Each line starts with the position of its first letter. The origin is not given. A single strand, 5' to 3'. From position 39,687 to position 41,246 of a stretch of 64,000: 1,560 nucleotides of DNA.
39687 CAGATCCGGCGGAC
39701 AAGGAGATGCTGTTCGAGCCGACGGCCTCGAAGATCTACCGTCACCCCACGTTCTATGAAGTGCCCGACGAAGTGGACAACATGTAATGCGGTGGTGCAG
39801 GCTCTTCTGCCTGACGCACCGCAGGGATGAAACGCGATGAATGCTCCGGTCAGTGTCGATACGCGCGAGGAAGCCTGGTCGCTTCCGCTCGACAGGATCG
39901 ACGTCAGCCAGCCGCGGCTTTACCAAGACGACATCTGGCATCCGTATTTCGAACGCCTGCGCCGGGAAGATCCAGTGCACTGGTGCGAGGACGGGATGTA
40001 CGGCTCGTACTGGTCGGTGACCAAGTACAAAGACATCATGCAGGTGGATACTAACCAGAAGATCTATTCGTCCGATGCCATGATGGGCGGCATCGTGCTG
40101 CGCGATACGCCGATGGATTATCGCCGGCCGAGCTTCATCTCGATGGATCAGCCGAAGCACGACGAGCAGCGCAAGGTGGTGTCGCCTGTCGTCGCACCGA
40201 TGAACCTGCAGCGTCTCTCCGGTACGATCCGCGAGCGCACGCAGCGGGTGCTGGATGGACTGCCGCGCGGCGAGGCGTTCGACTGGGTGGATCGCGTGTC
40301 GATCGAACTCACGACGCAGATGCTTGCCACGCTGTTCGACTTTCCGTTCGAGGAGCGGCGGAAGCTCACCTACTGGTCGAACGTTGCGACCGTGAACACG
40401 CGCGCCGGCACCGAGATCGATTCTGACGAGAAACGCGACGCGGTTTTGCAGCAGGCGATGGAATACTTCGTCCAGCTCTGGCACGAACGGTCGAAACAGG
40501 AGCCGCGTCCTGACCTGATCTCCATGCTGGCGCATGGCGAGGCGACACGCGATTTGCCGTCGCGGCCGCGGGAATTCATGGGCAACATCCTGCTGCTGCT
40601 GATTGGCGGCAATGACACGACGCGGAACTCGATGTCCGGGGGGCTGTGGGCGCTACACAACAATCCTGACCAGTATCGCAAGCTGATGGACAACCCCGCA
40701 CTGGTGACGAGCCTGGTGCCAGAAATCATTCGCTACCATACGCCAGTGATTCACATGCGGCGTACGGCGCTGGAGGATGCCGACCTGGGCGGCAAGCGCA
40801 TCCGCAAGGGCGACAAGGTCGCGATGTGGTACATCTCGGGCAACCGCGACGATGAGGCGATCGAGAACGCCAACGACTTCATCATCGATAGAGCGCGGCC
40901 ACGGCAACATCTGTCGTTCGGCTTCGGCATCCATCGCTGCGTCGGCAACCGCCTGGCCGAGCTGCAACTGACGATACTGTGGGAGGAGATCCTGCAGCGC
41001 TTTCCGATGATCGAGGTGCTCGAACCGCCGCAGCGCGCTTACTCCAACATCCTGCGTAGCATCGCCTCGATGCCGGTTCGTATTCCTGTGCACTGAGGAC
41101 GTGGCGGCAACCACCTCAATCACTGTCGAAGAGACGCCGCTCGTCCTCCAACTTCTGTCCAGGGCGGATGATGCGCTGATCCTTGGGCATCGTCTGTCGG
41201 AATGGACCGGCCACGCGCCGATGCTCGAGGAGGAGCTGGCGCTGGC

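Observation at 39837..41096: CYP153-like P450 embedded between paaB and paaC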

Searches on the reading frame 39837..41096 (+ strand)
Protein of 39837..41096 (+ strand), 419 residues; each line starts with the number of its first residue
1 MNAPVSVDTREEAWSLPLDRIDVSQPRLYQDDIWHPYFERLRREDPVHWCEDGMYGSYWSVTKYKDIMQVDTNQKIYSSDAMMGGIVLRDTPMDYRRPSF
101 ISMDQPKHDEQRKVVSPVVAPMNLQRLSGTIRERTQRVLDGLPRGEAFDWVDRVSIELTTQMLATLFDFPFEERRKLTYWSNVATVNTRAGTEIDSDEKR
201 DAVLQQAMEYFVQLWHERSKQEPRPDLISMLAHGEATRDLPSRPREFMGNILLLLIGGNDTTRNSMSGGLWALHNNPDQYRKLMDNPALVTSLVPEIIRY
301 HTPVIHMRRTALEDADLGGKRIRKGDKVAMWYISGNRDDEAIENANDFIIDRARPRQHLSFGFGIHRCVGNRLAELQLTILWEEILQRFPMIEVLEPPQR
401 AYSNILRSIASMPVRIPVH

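Call 4: search_protein_families(library=ncbifam, proteins=[window:39837-41096:+], max_evalue=0.00001)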
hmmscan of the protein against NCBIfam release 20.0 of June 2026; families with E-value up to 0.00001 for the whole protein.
window:39837-41096:+ (419 aa): 8 families
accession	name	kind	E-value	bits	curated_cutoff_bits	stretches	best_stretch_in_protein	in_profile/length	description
NF041802.1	P450_SolI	exception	7.8e-127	423.2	850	1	8-417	6-423/424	solanimycin biosynthesis cytochrome P450 SolI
NF041177.1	Cyp119_Thmprot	equivalog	1.1e-49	169.2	680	1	36-414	3-364/368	cytochrome P450 Cyp119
TIGR04538.1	P450_cycloAA_1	subfamily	2.1e-39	135.5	500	1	35-392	12-369/395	cytochrome P450, cyclodipeptide synthase-associated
TIGR04458.1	CYP450_TxtE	equivalog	7.8e-38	130.1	500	1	35-415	14-401/403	4-nitrotryptophan synthase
NF045816.1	PentlenlactSyn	equivalog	6.2e-31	107.5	700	1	36-395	17-372/396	pentalenolactone synthase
TIGR04515.1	P450_rel_GT_act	subfamily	9.1e-24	84.5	343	1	35-414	34-385/386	P450-derived glycosyltransferase activator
NF050147.1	aminopyruv_ApyO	equivalog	3.2e-11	42.6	525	1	101-391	81-395/444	RiPP biosynthesis cytochrome P450 ApyO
NF051859.1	AlbFlvMonOxTrpSyn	equivalog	1.5e-06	27.1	700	0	293-396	323-434/457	bifunctional albaflavenone monooxygenase/terpene synthase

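Call 5: search_protein_families(library=pfam, proteins=[window:39837-41096:+], max_evalue=0.00001)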
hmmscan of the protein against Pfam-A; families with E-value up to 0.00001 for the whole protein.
window:39837-41096:+ (419 aa): 1 family
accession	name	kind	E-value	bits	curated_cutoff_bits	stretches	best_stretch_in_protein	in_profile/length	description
PF00067.27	p450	-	4.7e-23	82.1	22.8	1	203-392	215-435/462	Cytochrome P450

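Call 7: find_homologous_proteins(query=window:39837-41096:+, max_evalue=1e-20)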
Query window:39837-41096:+ (419 aa): 8000 proteins with E <= 1e-20 among 8000 candidates; the best 120 are listed.
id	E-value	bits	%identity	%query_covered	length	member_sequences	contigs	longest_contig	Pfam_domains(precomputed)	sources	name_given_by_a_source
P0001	1.0e-286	968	100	100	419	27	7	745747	PF00067.28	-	-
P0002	2.0e-269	911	93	100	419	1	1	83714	PF00067.28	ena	-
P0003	2.5e-269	911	93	100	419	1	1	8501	PF00067.28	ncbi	-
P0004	3.0e-269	911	93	100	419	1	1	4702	PF00067.28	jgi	jgi:cytochrome P450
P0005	8.3e-269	909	93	100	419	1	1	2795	PF00067.28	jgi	jgi:cytochrome P450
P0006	1.2e-268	909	93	100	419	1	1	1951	PF00067.28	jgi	jgi:cytochrome P450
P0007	1.7e-268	908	92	100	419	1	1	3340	PF00067.28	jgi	jgi:cytochrome P450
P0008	1.7e-268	908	93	100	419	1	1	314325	PF00067.28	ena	-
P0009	2.1e-268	908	93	100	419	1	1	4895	PF00067.28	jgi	jgi:cytochrome P450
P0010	2.8e-268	907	93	100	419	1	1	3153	PF00067.28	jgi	jgi:cytochrome P450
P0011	4.3e-268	907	93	100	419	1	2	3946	PF00067.28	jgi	jgi:cytochrome P450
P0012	1.3e-267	905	92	100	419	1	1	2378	PF00067.28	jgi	jgi:cytochrome P450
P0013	1.5e-267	905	92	100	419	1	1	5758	PF00067.28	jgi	jgi:cytochrome P450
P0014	1.5e-267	905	92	100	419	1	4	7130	PF00067.28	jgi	jgi:cytochrome P450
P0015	1.7e-267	905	92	100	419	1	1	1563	PF00067.28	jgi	jgi:cytochrome P450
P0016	3.7e-267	904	92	100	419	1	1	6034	PF00067.28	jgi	jgi:cytochrome P450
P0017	3.7e-267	904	92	100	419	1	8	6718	PF00067.28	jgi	jgi:cytochrome P450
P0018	4.7e-267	903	92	100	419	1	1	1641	PF00067.28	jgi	jgi:cytochrome P450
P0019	4.9e-267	903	92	100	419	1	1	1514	PF00067.28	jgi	jgi:cytochrome P450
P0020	5.0e-267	903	92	100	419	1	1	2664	PF00067.28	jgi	jgi:cytochrome P450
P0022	6.5e-267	903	92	100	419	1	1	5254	PF00067.28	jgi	jgi:cytochrome P450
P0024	1.2e-266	902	92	100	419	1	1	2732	PF00067.28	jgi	jgi:cytochrome P450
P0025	2.1e-266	901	92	100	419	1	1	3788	PF00067.28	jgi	jgi:cytochrome P450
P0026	2.9e-266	901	92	100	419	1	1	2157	PF00067.28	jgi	jgi:cytochrome P450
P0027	3.7e-266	900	92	100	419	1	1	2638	PF00067.28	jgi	jgi:cytochrome P450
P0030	5.5e-266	900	92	100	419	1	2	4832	PF00067.28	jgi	jgi:cytochrome P450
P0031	7.7e-266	899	93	100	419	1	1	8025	PF00067.28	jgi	jgi:cytochrome P450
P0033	9.6e-266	899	92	100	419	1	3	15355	PF00067.28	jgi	jgi:cytochrome P450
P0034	1.1e-265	899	92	100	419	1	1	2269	PF00067.28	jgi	jgi:cytochrome P450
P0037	1.6e-265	898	91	100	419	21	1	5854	PF00067.28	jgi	jgi:cytochrome P450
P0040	3.2e-265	897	92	100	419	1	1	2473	PF00067.28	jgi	jgi:cytochrome P450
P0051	1.6e-263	892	92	100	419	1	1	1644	PF00067.28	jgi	jgi:cytochrome P450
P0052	1.8e-263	892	91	100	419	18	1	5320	PF00067.28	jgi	jgi:cytochrome P450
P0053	1.8e-263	892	92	100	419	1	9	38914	PF00067.28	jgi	jgi:cytochrome P450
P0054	2.5e-263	891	90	100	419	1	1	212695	PF00067.28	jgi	jgi:cytochrome P450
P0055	6.3e-263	890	91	100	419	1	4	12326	PF00067.28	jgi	jgi:cytochrome P450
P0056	6.6e-263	890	90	100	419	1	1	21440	PF00067.28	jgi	jgi:cytochrome P450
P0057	2.2e-262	888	91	100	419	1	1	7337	PF00067.28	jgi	jgi:cytochrome P450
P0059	3.5e-262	887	90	100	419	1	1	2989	PF00067.28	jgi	jgi:cytochrome P450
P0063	6.9e-261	883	90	100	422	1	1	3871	PF00067.28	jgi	jgi:cytochrome P450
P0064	3.0e-260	881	90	100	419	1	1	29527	PF00067.28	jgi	jgi:cytochrome P450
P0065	3.6e-260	881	90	100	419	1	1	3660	PF00067.28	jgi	jgi:cytochrome P450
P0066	4.5e-260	880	90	100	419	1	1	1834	PF00067.28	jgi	jgi:cytochrome P450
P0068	6.4e-260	880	90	100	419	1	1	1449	PF00067.28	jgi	jgi:cytochrome P450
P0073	1.2e-259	879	90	100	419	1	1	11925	PF00067.28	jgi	jgi:cytochrome P450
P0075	2.8e-259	878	89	100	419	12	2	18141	PF00067.28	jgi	jgi:cytochrome P450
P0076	2.9e-259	878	90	100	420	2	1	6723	PF00067.28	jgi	jgi:cytochrome P450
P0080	1.1e-258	876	89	100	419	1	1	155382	PF00067.28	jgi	jgi:cytochrome P450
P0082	2.6e-258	875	89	100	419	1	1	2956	PF00067.28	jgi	jgi:cytochrome P450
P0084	2.9e-258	874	90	100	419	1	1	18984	PF00067.28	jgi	jgi:cytochrome P450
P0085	3.0e-258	874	90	100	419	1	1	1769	PF00067.28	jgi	jgi:cytochrome P450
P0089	7.8e-258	873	89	100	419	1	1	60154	PF00067.28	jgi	jgi:cytochrome P450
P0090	1.1e-256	869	89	100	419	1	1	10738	PF00067.28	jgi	jgi:cytochrome P450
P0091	1.3e-256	869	89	100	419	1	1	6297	PF00067.28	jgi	jgi:cytochrome P450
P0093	3.1e-255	864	88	100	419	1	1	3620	PF00067.28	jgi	jgi:cytochrome P450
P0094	3.6e-255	864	88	100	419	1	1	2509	PF00067.28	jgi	jgi:cytochrome P450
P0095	8.6e-255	863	87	100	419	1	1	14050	PF00067.28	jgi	jgi:cytochrome P450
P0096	9.6e-255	863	89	100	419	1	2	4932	PF00067.28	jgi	jgi:cytochrome P450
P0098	1.1e-254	863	89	100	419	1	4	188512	PF00067.28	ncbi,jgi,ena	jgi:cytochrome P450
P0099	1.6e-254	862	88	100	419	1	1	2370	PF00067.28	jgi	jgi:cytochrome P450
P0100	1.8e-254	862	89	100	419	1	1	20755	PF00067.28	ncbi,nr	ncbi:MAG TPA: cytochrome P450 [Acetobacteraceae bacterium]|nr:cytochrome P450 [Acetobacteraceae bact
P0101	3.8e-254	861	89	100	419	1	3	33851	PF00067.28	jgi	jgi:cytochrome P450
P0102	3.9e-254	861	88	100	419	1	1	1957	PF00067.28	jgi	jgi:cytochrome P450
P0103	6.3e-254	860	87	100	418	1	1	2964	PF00067.28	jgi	jgi:cytochrome P450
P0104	6.7e-254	860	88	100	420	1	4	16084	PF00067.28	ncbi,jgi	ncbi:MAG TPA: cytochrome P450 [Acetobacteraceae bacterium]|jgi:cytochrome P450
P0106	7.2e-254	860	88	100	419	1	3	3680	PF00067.28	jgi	jgi:cytochrome P450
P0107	7.6e-254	860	89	100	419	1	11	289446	PF00067.28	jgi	jgi:cytochrome P450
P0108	1.2e-253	859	88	100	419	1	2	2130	PF00067.28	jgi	jgi:cytochrome P450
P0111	2.7e-253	858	87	100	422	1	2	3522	PF00067.28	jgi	jgi:cytochrome P450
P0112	3.5e-253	858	88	100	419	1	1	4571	PF00067.28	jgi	jgi:cytochrome P450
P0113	4.0e-253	858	87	100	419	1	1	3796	PF00067.28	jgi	jgi:cytochrome P450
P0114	4.3e-253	857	88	100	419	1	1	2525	PF00067.28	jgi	jgi:cytochrome P450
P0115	4.6e-253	857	88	100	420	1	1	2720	PF00067.28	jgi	jgi:cytochrome P450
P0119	6.0e-253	857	88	100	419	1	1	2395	PF00067.28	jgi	jgi:cytochrome P450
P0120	6.0e-253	857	88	100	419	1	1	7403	PF00067.28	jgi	jgi:cytochrome P450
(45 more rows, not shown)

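Call 8: search_solved_structures(query=window:39837-41096:+, max_evalue=1e-30)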
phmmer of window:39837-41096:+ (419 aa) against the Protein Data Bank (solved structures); distinct sequences matched with E-value up to 1e-30: 147 (the best 60 are shown).
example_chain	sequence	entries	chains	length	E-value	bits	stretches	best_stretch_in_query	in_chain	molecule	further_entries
3rwl_A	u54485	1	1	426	6.3e-171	571.9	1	12-416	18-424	Cytochrome P450 alkane hydroxylase 1 CYP153A7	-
7ant_A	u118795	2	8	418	7.7e-164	548.5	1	10-416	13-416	Cytochrome P450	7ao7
6hqd_A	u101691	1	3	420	7.3e-155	519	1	5-416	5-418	Cytochrome P450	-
9vfd_A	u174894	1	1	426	7.6e-155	518.9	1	5-416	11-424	Cytochrome P450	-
6hqg_A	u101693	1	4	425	2.1e-153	514.1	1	9-418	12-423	Cytochrome P450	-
8b2p_A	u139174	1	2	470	3.5e-127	427.8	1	15-416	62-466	Cytochrome P450 alkane hydroxylase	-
5fyf_A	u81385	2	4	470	1.4e-124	419.2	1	14-416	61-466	CYTOCHROME P450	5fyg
9kki_A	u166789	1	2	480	2.5e-124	418.4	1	14-416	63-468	Cytochrome P450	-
8hgd_B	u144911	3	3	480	2.7e-124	418.3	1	14-416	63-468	Cytochrome P450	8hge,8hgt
9uy0_A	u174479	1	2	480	3.5e-124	417.9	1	14-416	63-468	Cytochrome P450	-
9ixl_B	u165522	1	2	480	9e-124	416.5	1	14-416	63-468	Cytochrome P450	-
5h1z_A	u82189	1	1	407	3.6e-117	394.8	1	18-416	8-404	putative CYP alkane hydroxylase CYP153D17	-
6hqw_A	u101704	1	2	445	1e-106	360.3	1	21-414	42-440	Cytochrome P450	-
8vxi_A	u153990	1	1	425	2.7e-74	253.6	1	20-416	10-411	CYP125MRCA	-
8vxg_A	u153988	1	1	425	2.9e-73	250.1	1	19-416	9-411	CYP125MRCA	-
5li6_A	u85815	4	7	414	4.9e-56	193.4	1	18-410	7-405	Putative cytochrome P450 126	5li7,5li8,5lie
5dqn_A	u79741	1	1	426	5.7e-54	186.6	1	39-410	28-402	Cytochrome P450 CYP125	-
4apy_A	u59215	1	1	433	7.6e-54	186.2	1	39-410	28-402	P450 HEME-THIOLATE PROTEIN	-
3ivy_A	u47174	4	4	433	1.7e-50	175.1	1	21-410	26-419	Cytochrome P450 CYP125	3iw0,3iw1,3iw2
2xn8_A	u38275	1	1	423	1.8e-50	175.1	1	21-410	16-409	PUTATIVE CYTOCHROME P450 125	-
2xc3_A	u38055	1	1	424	1.8e-50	175.1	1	21-410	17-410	PUTATIVE CYTOCHROME P450 125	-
2x5w_A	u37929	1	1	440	1.8e-50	175.1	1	21-410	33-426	PUTATIVE CYTOCHROME P450 125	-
2x5l_A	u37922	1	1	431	1.9e-50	175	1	21-410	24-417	PUTATIVE CYTOCHROME P450 125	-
2wm4_A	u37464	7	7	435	2.3e-48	168.1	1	30-414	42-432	PUTATIVE CYTOCHROME P450 124 | Methyl-branched lipid omega-hydroxylase | CYP124 in complex with inhibitor carbethoxyhexyl imidazole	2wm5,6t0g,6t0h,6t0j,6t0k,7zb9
8fjo_A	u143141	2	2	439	2.8e-48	167.8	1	30-415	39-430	Cytochrome P450 124A1, Cyp124A1 | Cytochrome P450 124A1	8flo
8gdi_A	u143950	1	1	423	3.4e-48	167.6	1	30-414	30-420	Cytochrome P450 124A1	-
6cvc_A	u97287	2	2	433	3.6e-48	167.5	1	30-414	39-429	Cytochrome P450 124A1, Cyp124A1 | Cytochrome P450 124A1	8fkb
4yzr_A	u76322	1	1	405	1.6e-47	165.4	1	38-416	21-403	Polyketide biosynthesis cytochrome P450 PksS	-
6bld_A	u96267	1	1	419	2.9e-47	164.5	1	17-414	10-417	Cytochrome P450 268A2 Cyp268A2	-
5l90_A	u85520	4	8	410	6.8e-46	160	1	36-393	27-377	Cytochrome P450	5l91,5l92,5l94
1cmn_A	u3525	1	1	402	2.4e-45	158.2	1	38-408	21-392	CYTOCHROME P450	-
1cmj_A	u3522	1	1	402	5.1e-45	157.1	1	38-408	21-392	CYTOCHROME P450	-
1cl6_A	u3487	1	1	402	6.5e-45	156.8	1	38-408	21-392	CYTOCHROME P450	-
1ehe_A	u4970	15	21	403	6.6e-45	156.7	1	38-408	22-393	CYTOCHROME P450NOR | CYTOCHROME P450 55A1 | CYTOCHROME P450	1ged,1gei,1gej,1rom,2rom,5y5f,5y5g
1jfb_A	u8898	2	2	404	6.6e-45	156.7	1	38-408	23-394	nitric-oxide reductase cytochrome P450 55A1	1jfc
1ulw_A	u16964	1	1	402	1.5e-44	155.6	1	38-408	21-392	Cytochrome P450 55A1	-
1xqd_A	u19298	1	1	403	2.1e-44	155.1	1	38-408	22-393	CYTOCHROME P450 55A1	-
4rm4_A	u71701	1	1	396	2.8e-44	154.7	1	31-396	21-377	Cytochrome P450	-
7y9o_A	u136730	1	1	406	1.4e-43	152.4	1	35-399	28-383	Cytochrome P450 monooxygenase YjiB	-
7y97_A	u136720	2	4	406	2e-43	151.8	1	35-403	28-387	Cytochrome P450 monooxygenase YjiB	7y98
5ofq_A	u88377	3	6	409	4.1e-43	150.8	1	14-389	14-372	Cytochrome P450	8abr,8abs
4l0e_A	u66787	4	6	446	1.3e-42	149.2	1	18-417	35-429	P450 monooxygenase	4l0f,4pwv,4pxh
8eul_A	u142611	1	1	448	2.1e-41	145.2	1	25-416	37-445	Cytochrome P450-terp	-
1cpt_A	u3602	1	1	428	3.3e-41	144.5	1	25-416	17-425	CYTOCHROME P450-TERP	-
8euh_A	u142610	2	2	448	3.8e-41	144.3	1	25-416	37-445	Cytochrome P450-terp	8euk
4z5p_A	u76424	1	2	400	4.3e-39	137.6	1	35-400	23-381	Cytochrome P450 hydroxylase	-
8fz8_A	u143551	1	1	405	5.9e-39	137.1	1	35-418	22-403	Cytochrome P450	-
3ejb_B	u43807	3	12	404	7.7e-39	136.7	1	37-397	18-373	Biotin biosynthesis cytochrome P450-like enzyme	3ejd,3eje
1io8_A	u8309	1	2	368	8.7e-39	136.6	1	36-415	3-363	CYTOCHROME P450 CYP119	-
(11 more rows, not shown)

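Call 9: find_related_loci(query=window:39837-41096:+, collection=genome_contigs, flank=8000)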
Query window:39837-41096:+ (419 aa) in genome_contigs; peptide patterns used: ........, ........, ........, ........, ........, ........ (x = any residue, [..] = any of these).
600 stretches matched a pattern (row limit reached: there are more); 577 encode a relative of the query (tblastn E <= 1e-3); the best 80 are kept; 80 distinct loci.
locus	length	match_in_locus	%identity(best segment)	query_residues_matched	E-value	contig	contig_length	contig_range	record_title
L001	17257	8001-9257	92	1-419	0e+0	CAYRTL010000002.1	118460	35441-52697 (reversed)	MAG TPA_asm: uncultured Acetobacteraceae bacterium isolate SRP272529_co1_156 genome assembly, contig: NODE_113_length_11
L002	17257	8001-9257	92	1-419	0e+0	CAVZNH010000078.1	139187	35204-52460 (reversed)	MAG: uncultured Alphaproteobacteria bacterium isolate MFD01872.bin.2.285 genome assembly, contig: contig_82893, whole ge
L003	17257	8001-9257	90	1-419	0e+0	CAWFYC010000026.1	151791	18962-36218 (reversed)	MAG: uncultured Alphaproteobacteria bacterium isolate MFD06714.bin.1.129 genome assembly, contig: contig_38967, whole ge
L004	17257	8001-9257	89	1-419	0e+0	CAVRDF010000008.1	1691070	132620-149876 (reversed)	MAG: uncultured Alphaproteobacteria bacterium isolate MFD01213.bin.2.33 genome assembly, contig: contig_8377, whole geno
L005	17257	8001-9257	87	1-419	0e+0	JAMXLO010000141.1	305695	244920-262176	MAG: Acetobacteraceae bacterium isolate Bin.031_Pasture k127_905775, whole genome shotgun sequence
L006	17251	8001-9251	89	1-417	0e+0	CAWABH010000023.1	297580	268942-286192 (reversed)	MAG: uncultured Alphaproteobacteria bacterium isolate MFD05841.bin.2.177 genome assembly, contig: contig_23583, whole ge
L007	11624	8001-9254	88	1-418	0e+0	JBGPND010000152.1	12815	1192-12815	MAG: Acetobacteraceae bacterium isolate OBJ_0618_7090110_222 k141_5641286_length_12815_cov_22.2537, whole genome shotgun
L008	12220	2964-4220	86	1-419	0e+0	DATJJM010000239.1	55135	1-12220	MAG TPA_asm: Acetobacteraceae bacterium isolate SMAG_U15566 k141_2821016, whole genome shotgun sequence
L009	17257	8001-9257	92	1-419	0e+0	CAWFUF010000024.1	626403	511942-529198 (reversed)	MAG: uncultured Alphaproteobacteria bacterium isolate MFD00731.bin.1.74 genome assembly, contig: contig_7394, whole geno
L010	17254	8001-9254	85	1-418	0e+0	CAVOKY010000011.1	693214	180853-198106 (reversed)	MAG: uncultured Alphaproteobacteria bacterium isolate MFD00008.bin.2.133 genome assembly, contig: contig_33238, whole ge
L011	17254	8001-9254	85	1-418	0e+0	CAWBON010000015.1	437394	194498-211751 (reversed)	MAG: uncultured Alphaproteobacteria bacterium isolate MFD00964.bin.2.86 genome assembly, contig: contig_33710, whole gen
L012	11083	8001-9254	84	1-418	0e+0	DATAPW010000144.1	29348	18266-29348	MAG TPA_asm: Acetobacteraceae bacterium isolate SMAG_U5451 k141_1397667, whole genome shotgun sequence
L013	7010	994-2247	84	1-418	0e+0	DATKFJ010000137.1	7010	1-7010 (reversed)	MAG TPA_asm: Acetobacteraceae bacterium isolate SMAG_U14522 k141_4844338, whole genome shotgun sequence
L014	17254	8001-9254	85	1-418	0e+0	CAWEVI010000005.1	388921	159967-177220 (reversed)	MAG: uncultured Alphaproteobacteria bacterium isolate MFD05521.bin.2.221 genome assembly, contig: contig_122407, whole g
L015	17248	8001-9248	84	1-416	0e+0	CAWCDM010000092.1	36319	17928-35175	MAG: uncultured Alphaproteobacteria bacterium isolate MFD03975.bin.2.161 genome assembly, contig: contig_42331, whole ge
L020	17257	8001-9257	78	1-418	0e+0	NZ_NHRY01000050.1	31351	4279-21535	Rhodopila globiformis strain DSM 161 scaffold0050, whole genome shotgun sequence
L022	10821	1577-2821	76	1-418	0e+0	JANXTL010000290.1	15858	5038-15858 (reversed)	MAG: Acetobacteraceae bacterium isolate 338R_metabat_61 338R_k141_892298, whole genome shotgun sequence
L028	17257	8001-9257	74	1-418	0e+0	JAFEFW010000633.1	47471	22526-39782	MAG: Proteobacteria bacterium isolate SZAS TMP-3 LIN-669__633__length-47471, whole genome shotgun sequence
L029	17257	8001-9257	72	1-418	0e+0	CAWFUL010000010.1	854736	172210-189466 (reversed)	MAG: uncultured proteobacterium isolate MFD09495.bin.1.74 genome assembly, contig: contig_4046, whole genome shotgun seq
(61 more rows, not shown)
